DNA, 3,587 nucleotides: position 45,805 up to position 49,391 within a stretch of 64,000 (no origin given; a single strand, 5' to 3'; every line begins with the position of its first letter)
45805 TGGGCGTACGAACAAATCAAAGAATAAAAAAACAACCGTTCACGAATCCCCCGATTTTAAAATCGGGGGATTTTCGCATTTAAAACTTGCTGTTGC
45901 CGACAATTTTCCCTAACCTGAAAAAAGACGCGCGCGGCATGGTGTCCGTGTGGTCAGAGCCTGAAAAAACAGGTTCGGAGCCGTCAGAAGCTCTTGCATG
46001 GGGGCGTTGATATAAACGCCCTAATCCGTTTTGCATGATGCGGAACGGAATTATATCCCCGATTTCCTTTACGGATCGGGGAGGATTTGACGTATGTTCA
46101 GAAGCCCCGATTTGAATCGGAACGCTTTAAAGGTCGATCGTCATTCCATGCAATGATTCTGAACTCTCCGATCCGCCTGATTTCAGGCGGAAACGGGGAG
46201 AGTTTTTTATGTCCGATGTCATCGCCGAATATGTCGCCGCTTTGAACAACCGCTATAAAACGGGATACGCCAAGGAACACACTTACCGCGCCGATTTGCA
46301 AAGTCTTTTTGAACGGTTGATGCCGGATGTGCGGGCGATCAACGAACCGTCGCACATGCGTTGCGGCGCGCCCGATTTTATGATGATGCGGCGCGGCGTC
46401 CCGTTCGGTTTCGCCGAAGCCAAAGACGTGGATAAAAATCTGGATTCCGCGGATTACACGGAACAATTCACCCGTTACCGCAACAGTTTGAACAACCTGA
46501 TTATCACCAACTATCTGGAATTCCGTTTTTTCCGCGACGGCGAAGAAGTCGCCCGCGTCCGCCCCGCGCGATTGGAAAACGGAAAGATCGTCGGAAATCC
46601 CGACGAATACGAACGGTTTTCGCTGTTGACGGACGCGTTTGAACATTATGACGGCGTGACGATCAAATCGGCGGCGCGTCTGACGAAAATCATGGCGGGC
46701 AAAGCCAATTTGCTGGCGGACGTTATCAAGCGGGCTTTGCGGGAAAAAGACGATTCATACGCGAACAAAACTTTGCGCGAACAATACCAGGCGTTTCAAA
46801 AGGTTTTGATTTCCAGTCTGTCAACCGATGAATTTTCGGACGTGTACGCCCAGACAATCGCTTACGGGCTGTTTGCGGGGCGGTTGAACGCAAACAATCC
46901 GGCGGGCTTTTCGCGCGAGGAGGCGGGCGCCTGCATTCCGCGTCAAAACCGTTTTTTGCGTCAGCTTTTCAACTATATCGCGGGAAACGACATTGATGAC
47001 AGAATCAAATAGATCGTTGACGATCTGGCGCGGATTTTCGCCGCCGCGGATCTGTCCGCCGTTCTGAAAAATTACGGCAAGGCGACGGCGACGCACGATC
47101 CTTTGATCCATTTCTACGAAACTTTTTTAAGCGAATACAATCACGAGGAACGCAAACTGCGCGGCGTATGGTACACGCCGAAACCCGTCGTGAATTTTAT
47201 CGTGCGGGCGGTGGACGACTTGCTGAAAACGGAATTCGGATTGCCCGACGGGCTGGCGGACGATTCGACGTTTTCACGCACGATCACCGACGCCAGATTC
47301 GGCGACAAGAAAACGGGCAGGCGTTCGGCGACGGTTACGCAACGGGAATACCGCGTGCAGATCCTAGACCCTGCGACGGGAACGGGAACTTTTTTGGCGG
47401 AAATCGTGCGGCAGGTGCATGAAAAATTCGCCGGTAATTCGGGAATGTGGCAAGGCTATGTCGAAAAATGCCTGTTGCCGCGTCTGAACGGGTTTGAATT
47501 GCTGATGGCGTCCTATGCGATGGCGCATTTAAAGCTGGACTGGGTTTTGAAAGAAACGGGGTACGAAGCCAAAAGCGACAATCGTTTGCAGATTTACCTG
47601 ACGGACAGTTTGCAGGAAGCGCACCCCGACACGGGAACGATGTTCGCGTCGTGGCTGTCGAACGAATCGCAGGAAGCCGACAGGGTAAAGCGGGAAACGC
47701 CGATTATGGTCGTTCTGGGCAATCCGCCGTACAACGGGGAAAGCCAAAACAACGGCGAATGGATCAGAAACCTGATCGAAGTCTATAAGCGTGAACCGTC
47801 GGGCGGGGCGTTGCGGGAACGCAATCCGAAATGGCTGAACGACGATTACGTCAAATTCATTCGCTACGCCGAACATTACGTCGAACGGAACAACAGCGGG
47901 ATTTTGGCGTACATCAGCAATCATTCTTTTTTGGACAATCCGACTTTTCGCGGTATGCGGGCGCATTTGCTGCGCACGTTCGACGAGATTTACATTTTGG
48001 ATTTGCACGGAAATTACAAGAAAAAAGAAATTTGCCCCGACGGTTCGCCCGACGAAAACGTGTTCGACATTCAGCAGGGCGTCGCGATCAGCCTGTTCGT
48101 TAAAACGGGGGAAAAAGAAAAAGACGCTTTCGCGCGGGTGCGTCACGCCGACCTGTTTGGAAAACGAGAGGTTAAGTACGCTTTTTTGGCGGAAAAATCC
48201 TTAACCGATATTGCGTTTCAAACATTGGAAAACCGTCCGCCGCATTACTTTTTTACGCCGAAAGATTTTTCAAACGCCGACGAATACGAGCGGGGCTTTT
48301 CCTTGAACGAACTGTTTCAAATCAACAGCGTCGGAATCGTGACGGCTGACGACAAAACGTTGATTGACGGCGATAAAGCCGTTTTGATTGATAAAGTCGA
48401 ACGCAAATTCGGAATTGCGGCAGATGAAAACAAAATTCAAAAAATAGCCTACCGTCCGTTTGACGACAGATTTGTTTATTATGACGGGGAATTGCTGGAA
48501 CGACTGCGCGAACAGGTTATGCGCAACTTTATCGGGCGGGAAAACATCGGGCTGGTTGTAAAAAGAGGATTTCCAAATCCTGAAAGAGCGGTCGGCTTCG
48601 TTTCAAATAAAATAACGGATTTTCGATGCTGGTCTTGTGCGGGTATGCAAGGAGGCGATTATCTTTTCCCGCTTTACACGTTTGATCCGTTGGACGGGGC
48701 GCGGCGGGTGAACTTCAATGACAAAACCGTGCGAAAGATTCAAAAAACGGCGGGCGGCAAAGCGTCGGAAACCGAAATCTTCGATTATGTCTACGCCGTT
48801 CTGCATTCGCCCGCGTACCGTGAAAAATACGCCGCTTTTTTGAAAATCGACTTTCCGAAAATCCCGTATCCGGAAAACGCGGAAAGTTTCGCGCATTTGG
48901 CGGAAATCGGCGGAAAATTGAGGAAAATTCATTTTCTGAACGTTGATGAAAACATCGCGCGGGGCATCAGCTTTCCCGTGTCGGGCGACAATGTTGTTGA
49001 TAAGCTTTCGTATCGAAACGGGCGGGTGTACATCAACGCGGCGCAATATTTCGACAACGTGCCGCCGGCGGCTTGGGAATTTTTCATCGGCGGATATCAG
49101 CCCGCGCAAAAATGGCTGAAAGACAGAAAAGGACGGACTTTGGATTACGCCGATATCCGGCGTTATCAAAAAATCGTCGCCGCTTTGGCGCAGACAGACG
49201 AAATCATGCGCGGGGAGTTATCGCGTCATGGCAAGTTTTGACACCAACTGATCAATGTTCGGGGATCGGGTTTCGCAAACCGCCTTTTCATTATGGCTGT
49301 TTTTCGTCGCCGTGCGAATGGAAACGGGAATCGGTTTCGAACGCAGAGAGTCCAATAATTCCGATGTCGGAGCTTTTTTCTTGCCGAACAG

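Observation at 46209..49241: MmeI-family type IIL restriction-modification gene interrupted by a single in-frame TAG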

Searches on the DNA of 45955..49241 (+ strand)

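Call 56: search_dna_similar(query=window:45955-49241:+, collection=plasmids, mode=near, max_rows=5)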
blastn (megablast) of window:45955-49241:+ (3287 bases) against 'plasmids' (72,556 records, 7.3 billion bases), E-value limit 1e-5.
No match.

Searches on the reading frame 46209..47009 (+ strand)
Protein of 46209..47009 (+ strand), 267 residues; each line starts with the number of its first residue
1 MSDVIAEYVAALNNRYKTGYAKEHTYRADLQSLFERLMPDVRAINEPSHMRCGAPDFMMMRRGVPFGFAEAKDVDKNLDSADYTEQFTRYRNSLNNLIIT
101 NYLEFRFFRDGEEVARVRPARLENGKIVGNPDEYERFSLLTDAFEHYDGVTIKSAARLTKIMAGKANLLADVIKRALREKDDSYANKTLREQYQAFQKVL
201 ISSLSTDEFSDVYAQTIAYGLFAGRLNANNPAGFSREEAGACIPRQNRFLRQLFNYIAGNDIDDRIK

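Call 4: search_protein_families(library=pfam, proteins=[window:46209-47009:+], max_evalue=0.01)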
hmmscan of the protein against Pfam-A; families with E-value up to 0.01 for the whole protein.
window:46209-47009:+ (267 aa): 0 families

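Call 5: search_protein_families(library=ncbifam, proteins=[window:46209-47009:+], max_evalue=0.01)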
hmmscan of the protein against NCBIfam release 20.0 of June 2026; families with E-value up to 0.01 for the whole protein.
window:46209-47009:+ (267 aa): 0 families

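Call 7: search_protein_families(library=padloc, proteins=[window:46209-47009:+], max_evalue=0.01)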
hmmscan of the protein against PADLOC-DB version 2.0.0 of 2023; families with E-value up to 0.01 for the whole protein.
window:46209-47009:+ (267 aa): 2 families
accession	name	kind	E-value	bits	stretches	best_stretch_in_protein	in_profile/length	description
PDLC03610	REase_MTase_IIG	-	2.5e-66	222.5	1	5-267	2-265/1096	Type IIG restriction enzyme-methyltransferase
PDLC03631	REase_MTase_IIG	-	3.1e-19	66.4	1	4-239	7-236/1086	Type IIG restriction enzyme-methyltransferase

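Call 11: find_encoding_contigs(protein=window:46209-47009:+, flank=6000, max_places=8)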
Protein window:46209-47009:+ (267 aa): 3 contigs read that carry it; 1 place shown.
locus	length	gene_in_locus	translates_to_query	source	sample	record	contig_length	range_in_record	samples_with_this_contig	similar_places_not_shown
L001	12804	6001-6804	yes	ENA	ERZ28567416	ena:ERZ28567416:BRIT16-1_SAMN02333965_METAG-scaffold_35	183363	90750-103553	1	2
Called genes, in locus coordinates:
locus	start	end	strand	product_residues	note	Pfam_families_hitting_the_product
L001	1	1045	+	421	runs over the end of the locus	PF01171:ATP_bind_3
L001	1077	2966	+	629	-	PF06480:FtsH_ext, PF06068:TIP49 (faint), PF00004:AAA, PF07728:AAA_5 (weak), PF17862:AAA_lid_3, PF01434:Peptidase_M41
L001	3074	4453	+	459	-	PF02878:PGM_PMM_I, PF02879:PGM_PMM_II, PF02880:PGM_PMM_III, PF00408:PGM_PMM_IV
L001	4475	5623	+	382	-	-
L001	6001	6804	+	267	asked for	-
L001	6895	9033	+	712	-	PF02384:N6_Mtase (faint), PF20473:MmeI_Mtase (weak), PF07669:Eco57I (weak), PF18135:Type_ISP_C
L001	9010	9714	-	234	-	-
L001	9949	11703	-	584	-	-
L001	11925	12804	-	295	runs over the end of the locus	PF00126:HTH_1, PF03466:LysR_substrate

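Call 39: list_cluster_members(proteins=[window:46209-47009:+, window:47103-49238:+])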
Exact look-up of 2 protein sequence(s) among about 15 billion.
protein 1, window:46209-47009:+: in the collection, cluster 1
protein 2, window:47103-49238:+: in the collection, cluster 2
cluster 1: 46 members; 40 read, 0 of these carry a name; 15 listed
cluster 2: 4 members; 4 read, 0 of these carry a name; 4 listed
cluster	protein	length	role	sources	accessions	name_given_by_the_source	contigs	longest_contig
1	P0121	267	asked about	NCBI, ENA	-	-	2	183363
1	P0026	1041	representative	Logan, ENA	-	-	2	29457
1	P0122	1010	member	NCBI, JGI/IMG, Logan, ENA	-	-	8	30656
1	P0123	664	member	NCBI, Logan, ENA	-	-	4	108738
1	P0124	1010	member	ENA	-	-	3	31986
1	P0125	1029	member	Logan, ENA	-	-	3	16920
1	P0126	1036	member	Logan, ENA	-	-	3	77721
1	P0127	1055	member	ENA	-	-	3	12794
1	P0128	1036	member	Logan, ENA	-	-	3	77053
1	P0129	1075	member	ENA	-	-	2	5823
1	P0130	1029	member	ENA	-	-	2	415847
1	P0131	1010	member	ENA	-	-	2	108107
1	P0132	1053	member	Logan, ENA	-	-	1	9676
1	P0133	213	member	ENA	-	-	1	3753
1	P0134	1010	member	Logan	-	-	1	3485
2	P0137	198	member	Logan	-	-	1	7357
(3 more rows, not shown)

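Call 42: find_encoding_contigs(protein=P0123, flank=6000, max_places=6)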
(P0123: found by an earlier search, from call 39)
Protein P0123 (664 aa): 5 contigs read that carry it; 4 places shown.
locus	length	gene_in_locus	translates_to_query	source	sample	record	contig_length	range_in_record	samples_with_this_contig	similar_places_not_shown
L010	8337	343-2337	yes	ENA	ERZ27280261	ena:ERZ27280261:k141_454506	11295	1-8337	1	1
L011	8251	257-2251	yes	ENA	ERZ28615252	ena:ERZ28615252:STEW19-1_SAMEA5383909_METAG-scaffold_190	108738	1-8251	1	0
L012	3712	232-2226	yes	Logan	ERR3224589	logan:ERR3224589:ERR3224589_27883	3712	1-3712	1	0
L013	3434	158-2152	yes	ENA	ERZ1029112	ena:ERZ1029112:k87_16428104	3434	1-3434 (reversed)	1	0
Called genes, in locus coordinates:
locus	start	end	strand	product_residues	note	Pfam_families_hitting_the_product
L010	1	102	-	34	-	?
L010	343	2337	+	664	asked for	PF07669:Eco57I (faint), PF02384:N6_Mtase (faint), PF20473:MmeI_Mtase (weak)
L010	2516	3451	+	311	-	PF18135:Type_ISP_C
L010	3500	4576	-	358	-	-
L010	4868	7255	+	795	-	PF00403:HMA, PF00122:E1-E2_ATPase, PF00702:Hydrolase, PF00403:HMA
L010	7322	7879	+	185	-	PF03358:FMN_red (faint), PF12682:Flavodoxin_4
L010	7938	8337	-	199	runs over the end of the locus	PF03548:LolA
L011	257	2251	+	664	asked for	PF07669:Eco57I (faint), PF02384:N6_Mtase (faint), PF20473:MmeI_Mtase (weak)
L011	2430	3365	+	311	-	PF18135:Type_ISP_C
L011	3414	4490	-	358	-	-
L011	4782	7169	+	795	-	PF00403:HMA, PF00122:E1-E2_ATPase, PF00702:Hydrolase, PF00403:HMA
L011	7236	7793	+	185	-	PF03358:FMN_red (faint), PF12682:Flavodoxin_4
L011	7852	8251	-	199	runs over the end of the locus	PF03548:LolA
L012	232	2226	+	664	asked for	PF07669:Eco57I (faint), PF02384:N6_Mtase (faint), PF20473:MmeI_Mtase (weak)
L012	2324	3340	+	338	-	PF18135:Type_ISP_C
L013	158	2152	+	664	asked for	PF07669:Eco57I (faint), PF02384:N6_Mtase (faint), PF20473:MmeI_Mtase (weak)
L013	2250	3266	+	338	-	PF18135:Type_ISP_C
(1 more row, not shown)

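Call 64: find_encoding_contigs(protein=P0137, flank=5000, max_places=3)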
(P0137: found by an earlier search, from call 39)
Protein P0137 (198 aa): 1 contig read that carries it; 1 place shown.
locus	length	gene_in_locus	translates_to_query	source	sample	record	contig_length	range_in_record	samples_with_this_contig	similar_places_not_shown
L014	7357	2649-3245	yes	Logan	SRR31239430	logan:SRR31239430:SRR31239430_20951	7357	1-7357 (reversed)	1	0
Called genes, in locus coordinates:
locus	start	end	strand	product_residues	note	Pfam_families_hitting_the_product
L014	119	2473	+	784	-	PF02384:N6_Mtase (faint), PF20473:MmeI_Mtase (weak), PF07669:Eco57I (weak), PF18135:Type_ISP_C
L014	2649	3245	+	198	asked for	PF18135:Type_ISP_C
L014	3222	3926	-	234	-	-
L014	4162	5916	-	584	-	-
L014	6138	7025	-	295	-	PF00126:HTH_1, PF03466:LysR_substrate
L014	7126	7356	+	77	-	?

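Call 65: find_encoding_contigs(protein=P0133, flank=5000, max_places=3)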
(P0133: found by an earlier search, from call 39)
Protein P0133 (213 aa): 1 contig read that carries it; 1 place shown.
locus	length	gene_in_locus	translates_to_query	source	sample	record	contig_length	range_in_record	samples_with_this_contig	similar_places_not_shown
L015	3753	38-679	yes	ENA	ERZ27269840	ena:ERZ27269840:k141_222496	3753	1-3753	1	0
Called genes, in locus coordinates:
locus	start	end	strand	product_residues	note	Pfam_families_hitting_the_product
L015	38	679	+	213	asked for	PF18135:Type_ISP_C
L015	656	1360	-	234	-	-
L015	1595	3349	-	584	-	-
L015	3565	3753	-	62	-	?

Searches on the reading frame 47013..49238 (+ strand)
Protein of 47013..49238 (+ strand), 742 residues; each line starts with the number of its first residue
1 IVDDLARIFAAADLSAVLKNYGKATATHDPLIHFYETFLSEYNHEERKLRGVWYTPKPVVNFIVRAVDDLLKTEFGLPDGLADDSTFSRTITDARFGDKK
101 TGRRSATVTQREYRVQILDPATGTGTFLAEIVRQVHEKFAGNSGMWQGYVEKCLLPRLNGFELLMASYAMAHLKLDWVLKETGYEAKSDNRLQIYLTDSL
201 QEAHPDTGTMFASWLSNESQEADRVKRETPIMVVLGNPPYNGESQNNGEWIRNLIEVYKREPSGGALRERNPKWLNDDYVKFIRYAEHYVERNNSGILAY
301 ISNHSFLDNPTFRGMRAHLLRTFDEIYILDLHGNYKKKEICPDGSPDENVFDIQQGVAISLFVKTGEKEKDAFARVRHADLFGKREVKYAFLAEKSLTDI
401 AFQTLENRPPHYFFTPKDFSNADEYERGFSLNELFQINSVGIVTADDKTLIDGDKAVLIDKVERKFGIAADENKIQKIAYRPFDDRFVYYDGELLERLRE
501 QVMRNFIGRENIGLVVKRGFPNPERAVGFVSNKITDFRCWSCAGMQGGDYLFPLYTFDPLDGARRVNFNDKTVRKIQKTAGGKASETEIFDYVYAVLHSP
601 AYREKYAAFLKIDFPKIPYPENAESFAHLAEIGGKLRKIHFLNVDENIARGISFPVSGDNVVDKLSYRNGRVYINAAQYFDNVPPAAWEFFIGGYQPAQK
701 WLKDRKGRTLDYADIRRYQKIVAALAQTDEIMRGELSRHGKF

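Call 4: search_protein_families(library=pfam, proteins=[window:47013-49238:+], max_evalue=0.01)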
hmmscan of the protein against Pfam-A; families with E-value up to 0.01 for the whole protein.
window:47013-49238:+ (742 aa): 4 families
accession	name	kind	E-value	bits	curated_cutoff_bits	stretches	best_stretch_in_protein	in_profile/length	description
PF18135.7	Type_ISP_C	-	1e-73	248.9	25.9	1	460-733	62-341/342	Type ISP C-terminal specificity domain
PF02384.22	N6_Mtase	-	5.9e-11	42.7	20.4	2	28-69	3-44/311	N-6 DNA Methylase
PF20473.4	MmeI_Mtase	-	2e-06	27.6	27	1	106-305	12-201/259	MmeI, DNA-methyltransferase domain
PF07669.17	Eco57I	-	7.9e-06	26.5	25.3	1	224-331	67-165/171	Eco57I restriction-modification methylase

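Call 5: search_protein_families(library=ncbifam, proteins=[window:47013-49238:+], max_evalue=0.01)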
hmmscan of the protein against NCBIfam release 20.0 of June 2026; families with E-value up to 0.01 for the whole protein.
window:47013-49238:+ (742 aa): 1 family
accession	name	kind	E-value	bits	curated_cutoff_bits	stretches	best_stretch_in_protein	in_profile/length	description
NF047738.1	antiphage_MADS2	equivalog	6.3e-07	28.1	720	1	115-324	333-537/654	methylation-associated defense system DNA methyltransferase MAD2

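Call 7: search_protein_families(library=padloc, proteins=[window:47013-49238:+], max_evalue=0.01)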
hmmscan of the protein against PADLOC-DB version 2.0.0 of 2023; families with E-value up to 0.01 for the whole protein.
window:47013-49238:+ (742 aa): 18 families
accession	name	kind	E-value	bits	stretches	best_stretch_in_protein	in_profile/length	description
PDLC03610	REase_MTase_IIG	-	2.2e-245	815.4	3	267-472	554-756/1096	Type IIG restriction enzyme-methyltransferase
PDLC03631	REase_MTase_IIG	-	2.6e-79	265.4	2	26-461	285-701/1086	Type IIG restriction enzyme-methyltransferase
PDLC03597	REase_MTase_IIG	-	4.2e-52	175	3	113-401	912-1200/1646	Type IIG restriction enzyme-methyltransferase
PDLC03051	REase_MTase_I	-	1.7e-45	152.7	3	114-447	897-1235/1591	Type I restriction enzyme-methyltransferase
PDLC03621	REase_MTase_IIG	-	4e-45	152.3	3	112-370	334-590/1024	Type IIG restriction enzyme-methyltransferase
PDLC04134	mad2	-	1.1e-07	29.1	1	20-341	240-435/492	mads_2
PDLC03021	MTase_I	-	1.4e-07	28.7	0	31-69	146-182/491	Type I methyltransferase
PDLC03338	MTase_II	-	2e-07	28.1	1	115-324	156-322/604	Type II methyltransferase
PDLC03335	MTase_II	-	1.1e-05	22.3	0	113-240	102-205/607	Type II methyltransferase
PDLC03025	MTase_I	-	4.6e-05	20.3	0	27-72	140-183/569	Type I methyltransferase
PDLC03026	MTase_I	-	0.00014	19.1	0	24-68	116-160/487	Type I methyltransferase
PDLC03267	MTase_II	-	0.00021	18.3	0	44-67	7-30/539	Type II methyltransferase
PDLC03313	MTase_II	-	0.00038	17.1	1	112-192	47-126/563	Type II methyltransferase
PDLC03035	MTase_I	-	0.00048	16.8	1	12-67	133-191/653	Type I methyltransferase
PDLC03250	MTase_II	-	0.00051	16.8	0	114-154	191-231/775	Type II methyltransferase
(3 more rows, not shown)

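Call 14: find_encoding_contigs(protein=window:47103-49238:+, flank=10000, max_places=10)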
Protein window:47103-49238:+ (712 aa): 3 contigs read that carry it; 1 place shown.
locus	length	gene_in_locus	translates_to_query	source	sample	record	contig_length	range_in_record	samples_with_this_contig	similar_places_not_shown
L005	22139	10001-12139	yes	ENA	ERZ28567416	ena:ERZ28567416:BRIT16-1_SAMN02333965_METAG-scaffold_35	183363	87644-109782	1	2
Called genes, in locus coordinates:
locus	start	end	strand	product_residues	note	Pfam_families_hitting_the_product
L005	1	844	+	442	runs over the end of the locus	PF04052:TolB_N, PF00930:DPPIV_N (faint), PF26550:Tricorn_2nd, PF26549:Tricorn_N, PF07676:PD40, PF26550:Tricorn_2nd, PF26549:Tricorn_N (weak)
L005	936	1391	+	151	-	PF00691:OmpA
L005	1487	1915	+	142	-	PF00691:OmpA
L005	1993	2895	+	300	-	PF07719:TPR_2 (faint), PF13432:TPR_16, PF13525:YfiO (weak), PF13174:TPR_6 (weak)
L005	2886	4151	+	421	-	PF01171:ATP_bind_3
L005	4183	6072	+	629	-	PF06480:FtsH_ext, PF06068:TIP49 (faint), PF00004:AAA, PF07728:AAA_5 (weak), PF17862:AAA_lid_3, PF01434:Peptidase_M41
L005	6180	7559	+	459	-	PF02878:PGM_PMM_I, PF02879:PGM_PMM_II, PF02880:PGM_PMM_III, PF00408:PGM_PMM_IV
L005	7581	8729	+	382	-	-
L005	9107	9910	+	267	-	-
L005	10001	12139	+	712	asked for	PF02384:N6_Mtase (faint), PF20473:MmeI_Mtase (weak), PF07669:Eco57I (weak), PF18135:Type_ISP_C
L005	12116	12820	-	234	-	-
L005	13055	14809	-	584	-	-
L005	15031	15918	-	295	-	PF00126:HTH_1, PF03466:LysR_substrate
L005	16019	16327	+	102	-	-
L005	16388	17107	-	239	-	-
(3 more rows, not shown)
